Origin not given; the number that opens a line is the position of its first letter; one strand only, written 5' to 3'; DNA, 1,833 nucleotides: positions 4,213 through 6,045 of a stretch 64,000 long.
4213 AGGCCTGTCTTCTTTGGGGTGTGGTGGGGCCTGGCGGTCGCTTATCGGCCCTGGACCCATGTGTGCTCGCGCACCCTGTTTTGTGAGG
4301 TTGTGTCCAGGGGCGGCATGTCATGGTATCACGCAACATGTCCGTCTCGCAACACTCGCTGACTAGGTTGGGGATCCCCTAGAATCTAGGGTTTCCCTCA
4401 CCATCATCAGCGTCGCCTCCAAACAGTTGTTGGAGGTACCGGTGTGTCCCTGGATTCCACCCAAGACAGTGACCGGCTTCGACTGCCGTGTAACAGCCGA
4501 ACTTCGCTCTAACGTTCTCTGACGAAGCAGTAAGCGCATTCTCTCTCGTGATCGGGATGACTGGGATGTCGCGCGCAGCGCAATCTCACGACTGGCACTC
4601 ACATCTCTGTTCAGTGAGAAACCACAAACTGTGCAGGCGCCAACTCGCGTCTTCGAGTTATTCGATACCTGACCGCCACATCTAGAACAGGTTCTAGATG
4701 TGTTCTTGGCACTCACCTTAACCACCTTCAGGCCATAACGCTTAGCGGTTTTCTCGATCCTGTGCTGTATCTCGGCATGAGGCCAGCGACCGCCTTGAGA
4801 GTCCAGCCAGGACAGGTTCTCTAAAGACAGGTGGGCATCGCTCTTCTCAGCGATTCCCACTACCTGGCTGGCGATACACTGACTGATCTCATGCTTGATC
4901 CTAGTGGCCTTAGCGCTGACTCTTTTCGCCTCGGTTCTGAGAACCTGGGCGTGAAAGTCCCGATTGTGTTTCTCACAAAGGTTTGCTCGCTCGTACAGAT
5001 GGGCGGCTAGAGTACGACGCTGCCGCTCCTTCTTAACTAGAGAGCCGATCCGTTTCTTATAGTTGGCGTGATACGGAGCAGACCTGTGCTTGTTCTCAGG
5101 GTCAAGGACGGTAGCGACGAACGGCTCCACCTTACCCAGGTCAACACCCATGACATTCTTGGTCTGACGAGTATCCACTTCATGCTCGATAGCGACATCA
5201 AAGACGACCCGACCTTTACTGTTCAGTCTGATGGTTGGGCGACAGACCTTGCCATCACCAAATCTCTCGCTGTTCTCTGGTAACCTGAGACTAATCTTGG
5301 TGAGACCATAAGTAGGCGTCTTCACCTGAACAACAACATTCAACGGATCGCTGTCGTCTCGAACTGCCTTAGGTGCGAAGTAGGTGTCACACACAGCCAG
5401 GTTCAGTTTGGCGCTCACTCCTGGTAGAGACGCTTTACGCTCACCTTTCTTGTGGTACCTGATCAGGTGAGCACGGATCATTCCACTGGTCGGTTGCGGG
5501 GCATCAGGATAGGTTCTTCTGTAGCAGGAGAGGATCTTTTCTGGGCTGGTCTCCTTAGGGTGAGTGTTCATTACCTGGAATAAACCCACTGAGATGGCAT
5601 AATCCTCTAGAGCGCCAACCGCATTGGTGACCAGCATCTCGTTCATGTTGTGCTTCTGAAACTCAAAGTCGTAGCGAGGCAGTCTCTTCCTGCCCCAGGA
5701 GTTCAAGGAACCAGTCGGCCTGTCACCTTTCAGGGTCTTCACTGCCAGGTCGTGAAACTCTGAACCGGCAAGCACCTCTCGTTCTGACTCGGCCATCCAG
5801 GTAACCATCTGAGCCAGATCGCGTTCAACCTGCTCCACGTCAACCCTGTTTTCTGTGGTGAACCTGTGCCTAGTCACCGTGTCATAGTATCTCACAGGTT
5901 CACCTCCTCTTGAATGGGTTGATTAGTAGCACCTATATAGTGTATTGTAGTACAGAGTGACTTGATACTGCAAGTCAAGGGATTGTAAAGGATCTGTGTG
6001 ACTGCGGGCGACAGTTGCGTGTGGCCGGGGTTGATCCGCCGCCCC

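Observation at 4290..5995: Large (510 aa) TnpB-like RuvC/zinc-finger nuclease in a TnpA-less IS with subterminal hairpins; candidate omegaRNA at 4200..4400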

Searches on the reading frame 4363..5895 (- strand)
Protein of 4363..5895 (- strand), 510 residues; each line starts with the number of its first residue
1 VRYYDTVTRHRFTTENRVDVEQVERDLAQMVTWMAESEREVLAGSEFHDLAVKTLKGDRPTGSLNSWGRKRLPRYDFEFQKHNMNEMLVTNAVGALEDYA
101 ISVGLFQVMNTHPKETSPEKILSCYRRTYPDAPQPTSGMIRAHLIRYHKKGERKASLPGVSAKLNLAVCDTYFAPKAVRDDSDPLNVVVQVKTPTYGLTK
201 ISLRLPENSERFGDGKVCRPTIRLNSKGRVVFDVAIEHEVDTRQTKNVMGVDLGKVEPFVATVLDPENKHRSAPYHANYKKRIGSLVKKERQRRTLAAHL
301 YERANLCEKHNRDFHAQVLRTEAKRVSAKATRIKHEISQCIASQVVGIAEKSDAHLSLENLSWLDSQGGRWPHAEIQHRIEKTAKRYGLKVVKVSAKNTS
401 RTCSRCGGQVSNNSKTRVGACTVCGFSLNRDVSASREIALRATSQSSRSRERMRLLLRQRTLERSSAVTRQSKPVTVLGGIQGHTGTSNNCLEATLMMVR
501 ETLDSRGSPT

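Call 4: search_protein_families(library=pfam, proteins=[window:4363-5895:-], max_evalue=1)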
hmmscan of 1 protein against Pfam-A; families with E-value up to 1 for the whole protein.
window:4363-5895:- (510 aa): 5 families
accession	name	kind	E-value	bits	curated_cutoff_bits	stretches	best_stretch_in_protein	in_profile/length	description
PF07282.18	Cas12f1-like_TNB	-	5e-16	59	26.3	1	373-438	1-60/60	Cas12f1-like, TNB domain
PF22601.2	RIM2a_ZnF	-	0.076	13.4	27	1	399-424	21-49/52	RIM2-alpha zinc finger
PF12773.13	DZR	-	0.27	11.9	27.3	1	397-430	9-36/45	Double zinc ribbon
PF10288.14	CTU2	-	0.33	11.8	27.9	1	397-458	18-83/110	Cytoplasmic tRNA 2-thiolation protein 2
PF23455.1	DUF7129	-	0.7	10.1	30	0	394-413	21-40/45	Domain of unknown function (DUF7129)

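Call 5: search_protein_families(library=ncbifam, proteins=[window:4363-5895:-], max_evalue=1)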
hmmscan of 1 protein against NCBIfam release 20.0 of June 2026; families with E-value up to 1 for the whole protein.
window:4363-5895:- (510 aa): 11 families
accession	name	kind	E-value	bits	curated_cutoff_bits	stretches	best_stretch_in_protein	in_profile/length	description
NF040570.1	guided_TnpB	subfamily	2.3e-23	83.1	100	1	191-440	134-388/389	RNA-guided endonuclease TnpB family protein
NF049972.1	CRISPR_Cas12f2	exception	5e-15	55.2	450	1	233-442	314-519/524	type V CRISPR-associated effector Cas12f2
NF038281.1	IS200_TnpB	exception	5e-12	45.6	425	1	209-439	137-356/360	IS200/IS605 family element RNA-guided endonuclease TnpB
NF045604.1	cas_Cas12e_CasX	equivalog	7.3e-06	24.5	200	2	244-361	598-695/886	type V CRISPR RNA-guided endonuclease Cas12e/CasX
NF033949.1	Cas12b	equivalog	1e-05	24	150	1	370-407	998-1035/1253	type V CRISPR-associated protein Cas12b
TIGR01766.2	TIGR01766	domain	0.0028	18.1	32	1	369-400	51-82/82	IS200/IS605 family accessory protein TnpB-related protein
NF038280.1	IS607_TnpB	exception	0.0076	15.2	350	1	213-448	166-399/431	IS607 family element RNA-guided endonuclease TnpB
NF006032.0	PRK08173.1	equivalog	0.016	13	1058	1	374-439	598-660/863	DNA topoisomerase III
NF003214.0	PRK04179.1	equivalog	0.026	14.4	71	1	396-428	13-42/62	50S ribosomal protein L37e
TIGR02812.1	fadR_gamma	equivalog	0.04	13.6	249.2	1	281-341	172-233/235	fatty acid metabolism transcriptional regulator FadR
NF038192.1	V_cas_c2c8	exception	0.051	12.7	350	1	380-409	424-453/457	type V CRISPR-associated protein C2c8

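Call 6: search_protein_families(library=phrogs, proteins=[window:4363-5895:-], max_evalue=1)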
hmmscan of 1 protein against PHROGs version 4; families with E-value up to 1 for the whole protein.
window:4363-5895:- (510 aa): 7 families
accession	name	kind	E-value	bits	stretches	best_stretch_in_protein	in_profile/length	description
phrog_506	-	integration and excision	1.2e-24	88.2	1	200-456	133-378/403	transposase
phrog_12300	-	integration and excision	4.3e-11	43.5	1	223-443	35-241/286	transposase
phrog_17087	-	unknown function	7.8e-06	27.1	1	323-441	7-131/141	-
phrog_16792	-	unknown function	0.0048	18.2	1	374-438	92-153/180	-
phrog_1405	-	unknown function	0.0067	17.4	1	278-345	19-85/86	-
phrog_4852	-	unknown function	0.085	13.5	1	397-436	10-47/194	-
phrog_30726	-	unknown function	0.67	10.7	0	279-319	75-115/159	-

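Call 7: search_solved_structures(query=window:4363-5895:-, max_evalue=1, show_alignments=3)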
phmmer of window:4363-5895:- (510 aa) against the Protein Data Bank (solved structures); distinct sequences matched with E-value up to 1: 17.
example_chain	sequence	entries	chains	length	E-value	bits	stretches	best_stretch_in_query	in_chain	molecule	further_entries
8hr5_A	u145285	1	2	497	5.4e-13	52.2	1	202-441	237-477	Transposase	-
9nzq_A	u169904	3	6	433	1.1e-12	51.2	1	300-442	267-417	Cas12f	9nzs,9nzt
7l48_A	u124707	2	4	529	4.3e-10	42.7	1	248-439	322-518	Cas12f | Cas12f1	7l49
8j1j_A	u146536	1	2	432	5.8e-10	42.2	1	227-440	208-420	Transposase IS605 OrfB C-terminal domain-containing protein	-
8j12_A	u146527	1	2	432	6.3e-10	42.1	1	227-440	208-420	Transposase IS605 OrfB C-terminal domain-containing protein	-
8j3r_A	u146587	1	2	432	7.8e-10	41.8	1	227-440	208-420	Transposase IS605 OrfB C-terminal domain-containing protein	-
7c7l_A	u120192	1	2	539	1.9e-09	40.5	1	332-439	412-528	CRISPR-associated protein Cas14a.1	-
7wju_A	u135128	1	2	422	4.3e-09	39.3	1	308-440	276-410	OrfB_Zn_ribbon domain-containing protein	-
8dzj_A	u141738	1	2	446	4.9e-09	39.2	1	309-440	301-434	OrfB_Zn_ribbon domain-containing protein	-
9i8y_A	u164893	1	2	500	9.9e-08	34.9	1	323-428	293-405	CRISPR-associated endodeoxyribonuclease Cas12f1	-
9nzp_A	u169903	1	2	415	2.3e-07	33.6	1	214-447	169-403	IS200/IS605 family element transposase accessory protein TnpB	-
23vu_A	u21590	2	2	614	4.3e-05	26.2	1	374-446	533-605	UnCas12m4a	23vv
9b0l_P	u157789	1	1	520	0.001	21.6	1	377-438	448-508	TnpB-like protein L79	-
9jfo_A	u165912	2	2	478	0.033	16.7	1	379-442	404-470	LaTranC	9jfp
9jfq_A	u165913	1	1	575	0.039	16.4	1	380-442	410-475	LaTranC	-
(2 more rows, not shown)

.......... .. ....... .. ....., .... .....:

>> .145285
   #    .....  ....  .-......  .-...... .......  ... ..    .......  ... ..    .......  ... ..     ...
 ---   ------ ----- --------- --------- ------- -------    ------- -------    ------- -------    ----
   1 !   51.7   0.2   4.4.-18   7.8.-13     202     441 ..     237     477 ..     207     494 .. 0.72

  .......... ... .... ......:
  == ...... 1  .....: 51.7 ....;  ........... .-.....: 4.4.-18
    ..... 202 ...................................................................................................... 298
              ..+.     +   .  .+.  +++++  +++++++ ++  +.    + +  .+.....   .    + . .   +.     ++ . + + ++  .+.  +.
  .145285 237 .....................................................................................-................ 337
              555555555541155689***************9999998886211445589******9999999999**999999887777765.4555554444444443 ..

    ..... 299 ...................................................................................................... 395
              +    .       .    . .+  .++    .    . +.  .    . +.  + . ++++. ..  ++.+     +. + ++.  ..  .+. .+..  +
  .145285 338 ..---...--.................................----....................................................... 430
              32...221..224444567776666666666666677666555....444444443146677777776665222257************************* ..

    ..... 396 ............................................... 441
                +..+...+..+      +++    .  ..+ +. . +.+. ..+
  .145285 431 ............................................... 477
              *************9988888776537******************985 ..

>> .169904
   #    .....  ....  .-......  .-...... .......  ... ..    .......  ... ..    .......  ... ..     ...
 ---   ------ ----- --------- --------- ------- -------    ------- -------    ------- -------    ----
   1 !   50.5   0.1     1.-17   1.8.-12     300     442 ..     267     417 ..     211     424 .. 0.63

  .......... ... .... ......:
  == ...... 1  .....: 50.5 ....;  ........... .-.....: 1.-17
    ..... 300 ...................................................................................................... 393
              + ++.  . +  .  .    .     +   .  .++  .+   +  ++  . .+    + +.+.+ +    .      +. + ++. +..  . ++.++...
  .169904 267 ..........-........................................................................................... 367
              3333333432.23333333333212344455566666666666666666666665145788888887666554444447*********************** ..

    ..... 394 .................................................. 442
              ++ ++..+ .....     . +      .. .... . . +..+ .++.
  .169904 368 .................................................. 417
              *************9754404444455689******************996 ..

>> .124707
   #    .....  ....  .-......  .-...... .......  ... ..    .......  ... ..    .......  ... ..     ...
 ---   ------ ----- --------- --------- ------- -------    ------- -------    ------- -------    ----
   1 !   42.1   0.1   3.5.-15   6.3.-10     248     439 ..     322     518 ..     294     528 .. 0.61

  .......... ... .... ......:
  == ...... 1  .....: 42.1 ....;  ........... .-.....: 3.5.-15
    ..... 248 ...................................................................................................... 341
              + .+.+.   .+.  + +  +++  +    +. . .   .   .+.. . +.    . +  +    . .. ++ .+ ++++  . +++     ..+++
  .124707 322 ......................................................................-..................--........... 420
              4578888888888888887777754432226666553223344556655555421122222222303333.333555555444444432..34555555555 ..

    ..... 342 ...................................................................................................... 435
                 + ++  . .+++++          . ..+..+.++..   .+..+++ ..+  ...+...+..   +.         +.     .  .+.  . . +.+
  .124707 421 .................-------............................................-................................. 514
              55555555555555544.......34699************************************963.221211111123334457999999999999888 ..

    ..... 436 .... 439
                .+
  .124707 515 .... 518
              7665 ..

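Call 9: search_dna_similar(query=window:4363-5895:-, collection=phages, mode=protein, max_rows=40)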
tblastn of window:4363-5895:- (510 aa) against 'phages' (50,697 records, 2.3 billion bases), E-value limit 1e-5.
Records with a match: 8; places in all: 10; records where one place covers at least 80% of the query: 0.
Best place of each record, by identity: <60% 8.
By first word of the organism name: Sulfolobus 4; Bacillus 2; Alicyclobacillus 1; Bacteriophage 1.
By host as written in the record: Bacillus sp. MGK1 2; Sulfolobus 2; Sulfolobus tengchongensis 1201-2 1; Alicyclobacillus acidoterrestris MMB007 1; Sulfolobus tengchongensis 1201-4 1; - 1.
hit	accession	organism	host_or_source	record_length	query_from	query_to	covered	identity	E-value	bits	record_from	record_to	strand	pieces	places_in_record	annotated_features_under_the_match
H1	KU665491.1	Bacillus phage Mgbh1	Bacillus sp. MGK1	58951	184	439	50%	26.7%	4e-10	69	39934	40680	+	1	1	transposase-like protein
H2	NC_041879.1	Bacillus phage Mgbh1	Bacillus sp. MGK1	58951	184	439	50%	26.7%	4e-10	69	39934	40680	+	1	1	transposase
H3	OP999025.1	Sulfolobus tengchongensis spindle-shaped virus 3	Sulfolobus tengchongensis 1201-2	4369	212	439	45%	27.4%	2e-9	66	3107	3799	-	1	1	IS605 ORFB family protein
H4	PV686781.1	Alicyclobacillus phage MMB025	Alicyclobacillus acidoterrestris MMB007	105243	213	439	45%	26.3%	4e-9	66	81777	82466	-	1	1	transposase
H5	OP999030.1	Sulfolobus tengchongensis spindle-shaped virus 4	Sulfolobus tengchongensis 1201-4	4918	212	439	45%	25.7%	2e-8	63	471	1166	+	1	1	IS605 ORFB family protein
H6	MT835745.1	Bacteriophage sp.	human fecal samples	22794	249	440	38%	29.2%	1e-9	67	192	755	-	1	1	record has no annotation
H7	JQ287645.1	Sulfolobus virus STSV2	Sulfolobus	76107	294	439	29%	32.5%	2e-9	66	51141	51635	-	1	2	IS605 ORFB family protein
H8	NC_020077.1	Sulfolobus virus STSV2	Sulfolobus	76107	294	439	29%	32.5%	2e-9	66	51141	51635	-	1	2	transposase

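Call 15: find_homologous_proteins(query=window:4363-5895:-, max_evalue=0.001)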
Query window:4363-5895:- (510 aa): 462 proteins with E <= 0.001 among 8000 candidates; the best 120 are listed.
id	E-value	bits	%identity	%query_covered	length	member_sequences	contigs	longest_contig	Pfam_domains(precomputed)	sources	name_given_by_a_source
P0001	0.0e+0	1100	95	100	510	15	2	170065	PF07282.19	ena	-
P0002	2.5e-288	975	84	100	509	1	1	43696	PF07282.19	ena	-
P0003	1.1e-287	973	83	100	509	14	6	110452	PF07282.19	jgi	jgi:putative transposase DNA-binding domain family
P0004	1.5e-287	972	84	100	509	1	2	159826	PF07282.19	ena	-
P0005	1.7e-287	972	84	100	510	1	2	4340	PF07282.19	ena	-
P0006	6.3e-285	964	83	100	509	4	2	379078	PF07282.19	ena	-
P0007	9.6e-285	963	83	100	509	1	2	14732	PF07282.19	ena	-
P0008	1.2e-284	963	82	100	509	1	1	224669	PF07282.19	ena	-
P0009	1.3e-284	963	82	100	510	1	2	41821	PF07282.19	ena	-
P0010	1.8e-283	959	84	100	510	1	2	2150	PF07282.19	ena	-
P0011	3.4e-283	958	82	100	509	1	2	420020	PF07282.19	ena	-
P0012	6.3e-283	957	81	100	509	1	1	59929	PF07282.19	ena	-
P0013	9.0e-283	957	82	100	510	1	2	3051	PF07282.19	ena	-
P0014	9.7e-283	957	82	100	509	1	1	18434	PF07282.19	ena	-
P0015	9.8e-283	957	83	100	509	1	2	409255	PF07282.19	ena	-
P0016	1.6e-282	956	82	100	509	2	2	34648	PF07282.19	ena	-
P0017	2.3e-282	955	83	100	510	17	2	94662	PF07282.19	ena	-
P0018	3.2e-282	955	82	100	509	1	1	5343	PF07282.19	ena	-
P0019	3.7e-282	955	81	100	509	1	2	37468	PF07282.19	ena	-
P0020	4.8e-282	954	81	100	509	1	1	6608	PF07282.19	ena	-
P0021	1.1e-281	953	83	100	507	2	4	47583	PF07282.19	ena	-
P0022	1.2e-281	953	83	100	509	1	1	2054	PF07282.19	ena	-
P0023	5.5e-281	951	82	100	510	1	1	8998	PF07282.19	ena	-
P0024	6.5e-281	951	82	100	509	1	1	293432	PF07282.19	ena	-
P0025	1.2e-280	950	82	100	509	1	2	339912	PF07282.19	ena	-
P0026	2.2e-280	949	82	100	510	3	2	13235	PF07282.19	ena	-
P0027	2.2e-280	949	81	100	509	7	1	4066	PF07282.19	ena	-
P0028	3.7e-280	948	81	100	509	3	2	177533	PF07282.19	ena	-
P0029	5.3e-280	948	81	100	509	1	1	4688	PF07282.19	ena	-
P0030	6.4e-280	947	82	100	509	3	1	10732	PF07282.19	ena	-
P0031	7.9e-280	947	82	100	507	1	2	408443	PF07282.19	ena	-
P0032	2.8e-279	945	80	100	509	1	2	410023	PF07282.19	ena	-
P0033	5.1e-279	944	81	100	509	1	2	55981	PF07282.19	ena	-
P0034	8.4e-279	944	80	100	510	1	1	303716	PF07282.19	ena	-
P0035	8.5e-279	944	81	100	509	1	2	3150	PF07282.19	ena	-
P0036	1.2e-278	943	81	100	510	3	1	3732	PF07282.19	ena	-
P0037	1.6e-278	943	81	100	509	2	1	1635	PF07282.19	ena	-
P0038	1.6e-278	943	81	100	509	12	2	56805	PF07282.19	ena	-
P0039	3.5e-278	942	81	100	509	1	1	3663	PF07282.19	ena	-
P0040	4.3e-278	941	81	100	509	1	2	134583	PF07282.19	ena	-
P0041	5.4e-278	941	80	100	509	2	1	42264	PF07282.19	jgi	-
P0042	5.6e-278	941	82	100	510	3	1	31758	PF07282.19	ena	-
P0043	6.1e-278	941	82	100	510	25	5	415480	PF07282.19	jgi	-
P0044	6.3e-278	941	81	100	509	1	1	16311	PF07282.19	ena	-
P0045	7.5e-278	940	81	100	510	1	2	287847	PF07282.19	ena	-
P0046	8.4e-278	940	80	100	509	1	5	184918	PF07282.19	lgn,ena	-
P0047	9.8e-278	940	81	100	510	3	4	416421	PF07282.19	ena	-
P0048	1.0e-277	940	80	100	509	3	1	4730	PF07282.19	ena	-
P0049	1.3e-277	940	81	100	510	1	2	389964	PF07282.19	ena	-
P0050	1.5e-277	940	81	100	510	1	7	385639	PF07282.19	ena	-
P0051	2.1e-277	939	81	100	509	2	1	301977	PF07282.19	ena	-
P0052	2.1e-277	939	81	100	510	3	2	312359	PF07282.19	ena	-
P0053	2.3e-277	939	81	100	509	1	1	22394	PF07282.19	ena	-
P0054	3.4e-277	938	80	100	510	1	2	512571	PF07282.19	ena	-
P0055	3.7e-277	938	79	100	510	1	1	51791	PF07282.19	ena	-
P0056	7.0e-277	937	80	100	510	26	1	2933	PF07282.19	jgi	-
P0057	1.5e-276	936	81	100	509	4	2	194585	PF07282.19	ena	-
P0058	1.6e-276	936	81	100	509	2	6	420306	PF07282.19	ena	-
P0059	1.6e-276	936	80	100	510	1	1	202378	PF07282.19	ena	-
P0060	2.7e-276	935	80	100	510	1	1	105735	PF07282.19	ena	-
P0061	5.2e-276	934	80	100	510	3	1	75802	PF07282.19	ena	-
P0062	6.4e-276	934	79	100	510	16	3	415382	PF27618.1,PF07282.19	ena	-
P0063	8.3e-276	934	80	100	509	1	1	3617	PF07282.19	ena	-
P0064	9.2e-276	934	81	100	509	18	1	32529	PF07282.19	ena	-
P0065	1.0e-275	933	81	100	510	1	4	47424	PF07282.19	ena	-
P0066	2.0e-275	932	81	100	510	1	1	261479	PF07282.19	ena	-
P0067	2.2e-275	932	80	100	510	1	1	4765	PF07282.19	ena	-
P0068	2.4e-275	932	81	100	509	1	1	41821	PF07282.19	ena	-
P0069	2.7e-275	932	80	100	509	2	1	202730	PF07282.19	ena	-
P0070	2.9e-275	932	80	100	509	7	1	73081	PF07282.19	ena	-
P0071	3.3e-275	932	80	100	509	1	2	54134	PF07282.19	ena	-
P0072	4.4e-275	931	79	100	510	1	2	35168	PF07282.19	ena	-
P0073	5.9e-275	931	80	100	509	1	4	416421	PF07282.19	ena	-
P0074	1.4e-274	930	80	100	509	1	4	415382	PF07282.19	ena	-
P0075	1.4e-274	930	79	100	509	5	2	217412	PF07282.19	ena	-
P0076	1.4e-274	930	80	100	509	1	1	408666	PF07282.19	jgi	jgi:ribosomal protein L37E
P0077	1.5e-274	930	80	100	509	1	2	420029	PF07282.19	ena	-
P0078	1.6e-274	930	80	100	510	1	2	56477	PF27618.1,PF07282.19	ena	-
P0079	1.9e-274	929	80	100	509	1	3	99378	PF07282.19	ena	-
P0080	2.1e-274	929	80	100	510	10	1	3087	PF07282.19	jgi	-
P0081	2.2e-274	929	80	100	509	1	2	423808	PF07282.19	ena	-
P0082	2.4e-274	929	81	100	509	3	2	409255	PF07282.19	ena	-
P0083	2.6e-274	929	81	100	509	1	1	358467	PF07282.19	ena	-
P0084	2.8e-274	929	80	100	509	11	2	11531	PF07282.19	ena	-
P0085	2.9e-274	929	80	100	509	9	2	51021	PF07282.19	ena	-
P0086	3.0e-274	929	80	100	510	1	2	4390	PF07282.19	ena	-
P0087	3.1e-274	929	80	100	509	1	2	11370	PF07282.19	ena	-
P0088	3.3e-274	928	79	100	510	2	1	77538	PF07282.19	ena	-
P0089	3.8e-274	928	80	100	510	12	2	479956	PF07282.19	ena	-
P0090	3.9e-274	928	79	100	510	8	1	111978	PF27618.1,PF07282.19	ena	-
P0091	4.2e-274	928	80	100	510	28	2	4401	PF07282.19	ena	-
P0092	4.6e-274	928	79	100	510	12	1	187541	PF07282.19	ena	-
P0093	4.7e-274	928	80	100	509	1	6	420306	PF07282.19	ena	-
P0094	6.1e-274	928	81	100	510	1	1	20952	PF07282.19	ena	-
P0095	6.5e-274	927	80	100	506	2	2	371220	PF07282.19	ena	-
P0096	6.9e-274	927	80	100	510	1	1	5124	PF07282.19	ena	-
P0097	7.8e-274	927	80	100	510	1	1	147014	PF07282.19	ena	-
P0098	8.3e-274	927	80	100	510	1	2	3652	PF07282.19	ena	-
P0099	9.0e-274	927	79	100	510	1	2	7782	PF07282.19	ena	-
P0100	1.1e-273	927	80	100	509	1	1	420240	PF07282.19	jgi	jgi:transposase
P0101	1.4e-273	926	79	100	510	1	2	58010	PF07282.19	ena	-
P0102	1.7e-273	926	81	100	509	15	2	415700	PF07282.19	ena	-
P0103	2.0e-273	926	79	100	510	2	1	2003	PF07282.19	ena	-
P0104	2.2e-273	926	78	100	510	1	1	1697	PF07282.19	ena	-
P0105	2.5e-273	926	79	100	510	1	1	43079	PF07282.19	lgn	-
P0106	3.6e-273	925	80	100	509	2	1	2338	PF07282.19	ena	-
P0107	3.6e-273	925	80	100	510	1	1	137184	PF07282.19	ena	-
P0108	4.0e-273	925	79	100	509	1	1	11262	PF07282.19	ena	-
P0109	4.3e-273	925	80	100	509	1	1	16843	PF07282.19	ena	-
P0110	4.4e-273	925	79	100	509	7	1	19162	PF07282.19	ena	-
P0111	4.8e-273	925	79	100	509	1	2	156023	PF07282.19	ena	-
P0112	5.1e-273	925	80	100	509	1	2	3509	PF07282.19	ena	-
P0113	5.2e-273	924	79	100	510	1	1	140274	PF27618.1,PF07282.19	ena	-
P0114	5.4e-273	924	80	100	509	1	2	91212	PF07282.19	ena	-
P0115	5.6e-273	924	80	100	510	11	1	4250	PF07282.19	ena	-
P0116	7.1e-273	924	80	100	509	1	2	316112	PF07282.19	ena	-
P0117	8.1e-273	924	80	100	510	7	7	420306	PF07282.19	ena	-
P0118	9.3e-273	924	79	100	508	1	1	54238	PF07282.19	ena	-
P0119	1.0e-272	924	79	100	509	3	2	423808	PF07282.19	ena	-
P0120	1.2e-272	923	79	100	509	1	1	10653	PF07282.19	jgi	-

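Call 18: find_encoding_contigs(protein=P0001, flank=6000, max_places=3)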
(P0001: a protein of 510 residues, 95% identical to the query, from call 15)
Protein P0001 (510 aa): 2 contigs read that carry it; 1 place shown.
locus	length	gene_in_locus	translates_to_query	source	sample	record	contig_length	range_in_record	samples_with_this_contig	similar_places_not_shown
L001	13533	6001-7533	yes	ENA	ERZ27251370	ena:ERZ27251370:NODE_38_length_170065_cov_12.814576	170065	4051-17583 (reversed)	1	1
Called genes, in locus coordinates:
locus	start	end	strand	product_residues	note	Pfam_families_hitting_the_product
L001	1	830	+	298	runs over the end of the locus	-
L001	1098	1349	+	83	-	-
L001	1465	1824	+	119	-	-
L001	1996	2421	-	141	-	-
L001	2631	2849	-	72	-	-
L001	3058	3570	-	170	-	-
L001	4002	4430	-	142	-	-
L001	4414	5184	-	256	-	-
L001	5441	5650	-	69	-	-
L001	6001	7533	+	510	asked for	PF07282:Cas12f1-like_TNB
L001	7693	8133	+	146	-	-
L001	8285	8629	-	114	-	-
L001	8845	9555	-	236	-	-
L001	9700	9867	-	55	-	-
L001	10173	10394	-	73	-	-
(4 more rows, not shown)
